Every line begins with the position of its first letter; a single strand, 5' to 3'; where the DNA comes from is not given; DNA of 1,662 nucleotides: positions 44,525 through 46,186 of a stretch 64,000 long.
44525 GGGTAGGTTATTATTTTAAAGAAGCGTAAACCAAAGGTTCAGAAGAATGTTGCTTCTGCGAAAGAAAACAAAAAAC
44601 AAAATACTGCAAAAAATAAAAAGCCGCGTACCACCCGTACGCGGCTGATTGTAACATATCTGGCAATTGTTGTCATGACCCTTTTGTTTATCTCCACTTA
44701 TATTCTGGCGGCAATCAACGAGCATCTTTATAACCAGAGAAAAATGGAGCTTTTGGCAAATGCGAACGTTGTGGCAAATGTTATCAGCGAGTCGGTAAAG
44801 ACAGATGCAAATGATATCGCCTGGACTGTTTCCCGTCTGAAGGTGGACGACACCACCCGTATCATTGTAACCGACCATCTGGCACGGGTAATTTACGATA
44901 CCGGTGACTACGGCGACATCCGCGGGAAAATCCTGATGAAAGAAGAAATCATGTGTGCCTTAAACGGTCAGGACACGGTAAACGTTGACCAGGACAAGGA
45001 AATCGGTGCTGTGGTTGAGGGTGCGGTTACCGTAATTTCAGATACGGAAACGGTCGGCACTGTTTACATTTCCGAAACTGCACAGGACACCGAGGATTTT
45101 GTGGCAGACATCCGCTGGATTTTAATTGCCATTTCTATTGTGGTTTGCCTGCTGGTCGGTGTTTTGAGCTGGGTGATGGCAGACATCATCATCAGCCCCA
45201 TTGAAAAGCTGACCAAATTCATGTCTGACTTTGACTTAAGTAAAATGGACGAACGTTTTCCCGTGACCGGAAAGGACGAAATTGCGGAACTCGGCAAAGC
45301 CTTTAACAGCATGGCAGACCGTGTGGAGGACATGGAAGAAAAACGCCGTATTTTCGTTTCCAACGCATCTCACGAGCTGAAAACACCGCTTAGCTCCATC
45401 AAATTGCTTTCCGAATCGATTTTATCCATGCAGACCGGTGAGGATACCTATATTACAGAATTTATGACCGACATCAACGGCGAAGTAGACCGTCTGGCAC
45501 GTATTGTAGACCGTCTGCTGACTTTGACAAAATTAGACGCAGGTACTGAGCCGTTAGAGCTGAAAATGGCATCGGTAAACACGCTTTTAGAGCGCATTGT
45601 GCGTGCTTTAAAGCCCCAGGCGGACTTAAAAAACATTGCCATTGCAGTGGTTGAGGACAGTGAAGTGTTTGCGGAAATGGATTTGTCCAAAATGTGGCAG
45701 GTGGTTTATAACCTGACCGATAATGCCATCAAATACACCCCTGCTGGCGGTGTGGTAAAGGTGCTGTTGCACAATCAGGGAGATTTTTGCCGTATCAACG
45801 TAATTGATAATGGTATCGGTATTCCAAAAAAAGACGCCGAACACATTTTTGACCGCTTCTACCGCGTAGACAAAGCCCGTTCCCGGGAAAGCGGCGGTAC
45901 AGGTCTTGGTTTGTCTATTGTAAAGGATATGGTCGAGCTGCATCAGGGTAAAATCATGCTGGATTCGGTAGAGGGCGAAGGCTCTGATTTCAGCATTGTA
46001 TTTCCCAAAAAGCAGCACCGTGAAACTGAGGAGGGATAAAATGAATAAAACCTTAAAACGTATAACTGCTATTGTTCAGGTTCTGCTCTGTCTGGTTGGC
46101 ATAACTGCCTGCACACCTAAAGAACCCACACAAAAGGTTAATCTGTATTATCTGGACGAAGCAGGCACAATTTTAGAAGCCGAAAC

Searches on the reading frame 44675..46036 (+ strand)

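Call 74: search_protein_families(library=pfam, proteins=[window:44675-46036:+], max_evalue=0.00001)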
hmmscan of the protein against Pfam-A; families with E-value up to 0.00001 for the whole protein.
window:44675-46036:+ (454 aa): 3 families
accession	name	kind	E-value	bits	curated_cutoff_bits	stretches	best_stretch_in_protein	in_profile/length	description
PF02518.31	HATPase_c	-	1.3e-31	109.7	26.4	1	338-446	4-110/111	Histidine kinase-, DNA gyrase B-, and HSP90-like ATPase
PF00512.31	HisKA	-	7.4e-14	52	26.9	1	224-290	2-66/66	His Kinase A (phospho-acceptor) domain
PF00672.30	HAMP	-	2.6e-09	37.7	25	1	169-219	3-53/53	HAMP domain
